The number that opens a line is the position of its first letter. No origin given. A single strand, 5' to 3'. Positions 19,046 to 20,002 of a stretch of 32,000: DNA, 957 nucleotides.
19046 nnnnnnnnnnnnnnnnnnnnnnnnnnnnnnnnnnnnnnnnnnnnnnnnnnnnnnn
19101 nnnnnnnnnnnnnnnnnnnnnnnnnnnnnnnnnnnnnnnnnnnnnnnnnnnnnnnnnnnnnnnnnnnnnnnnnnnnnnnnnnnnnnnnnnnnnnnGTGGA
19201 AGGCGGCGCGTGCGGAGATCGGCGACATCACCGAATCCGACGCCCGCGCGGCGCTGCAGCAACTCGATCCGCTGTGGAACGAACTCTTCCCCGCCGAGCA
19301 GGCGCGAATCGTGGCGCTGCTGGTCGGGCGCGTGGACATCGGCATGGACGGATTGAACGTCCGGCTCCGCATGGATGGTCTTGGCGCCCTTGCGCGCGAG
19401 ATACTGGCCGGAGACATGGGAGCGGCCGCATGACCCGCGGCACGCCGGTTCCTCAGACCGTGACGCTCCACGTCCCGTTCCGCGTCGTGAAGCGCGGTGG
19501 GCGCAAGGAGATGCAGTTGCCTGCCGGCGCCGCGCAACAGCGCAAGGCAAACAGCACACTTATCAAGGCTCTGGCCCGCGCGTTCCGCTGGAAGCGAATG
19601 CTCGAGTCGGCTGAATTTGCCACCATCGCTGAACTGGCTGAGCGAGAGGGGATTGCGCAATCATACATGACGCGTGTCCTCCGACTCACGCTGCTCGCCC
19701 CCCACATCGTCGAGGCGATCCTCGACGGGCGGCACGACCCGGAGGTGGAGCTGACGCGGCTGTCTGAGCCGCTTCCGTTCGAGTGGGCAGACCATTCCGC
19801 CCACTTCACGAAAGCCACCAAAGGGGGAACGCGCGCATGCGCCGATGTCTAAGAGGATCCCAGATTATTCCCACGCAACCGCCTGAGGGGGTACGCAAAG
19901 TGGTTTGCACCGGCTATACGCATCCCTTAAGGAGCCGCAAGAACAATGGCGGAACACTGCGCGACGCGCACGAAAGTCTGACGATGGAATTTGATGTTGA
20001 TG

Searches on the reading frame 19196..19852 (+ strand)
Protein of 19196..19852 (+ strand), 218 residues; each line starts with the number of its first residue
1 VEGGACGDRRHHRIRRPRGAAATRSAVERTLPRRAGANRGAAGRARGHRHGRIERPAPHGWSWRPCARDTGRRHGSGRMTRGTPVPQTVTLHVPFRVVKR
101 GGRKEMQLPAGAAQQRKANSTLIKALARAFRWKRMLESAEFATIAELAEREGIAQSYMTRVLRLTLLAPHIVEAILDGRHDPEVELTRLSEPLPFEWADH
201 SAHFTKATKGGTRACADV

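Call 10: search_protein_families(library=pfam, proteins=[window:19196-19852:+], max_evalue=0.01)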
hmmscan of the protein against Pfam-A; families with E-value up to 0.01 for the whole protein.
window:19196-19852:+ (218 aa): 0 families

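Call 11: search_protein_families(library=phrogs, proteins=[window:19196-19852:+], max_evalue=0.01)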
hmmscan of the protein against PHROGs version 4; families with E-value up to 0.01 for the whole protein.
window:19196-19852:+ (218 aa): 1 family
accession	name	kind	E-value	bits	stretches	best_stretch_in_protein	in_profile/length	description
phrog_14161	-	other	2.7e-34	119.5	1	88-201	16-135/143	recombinase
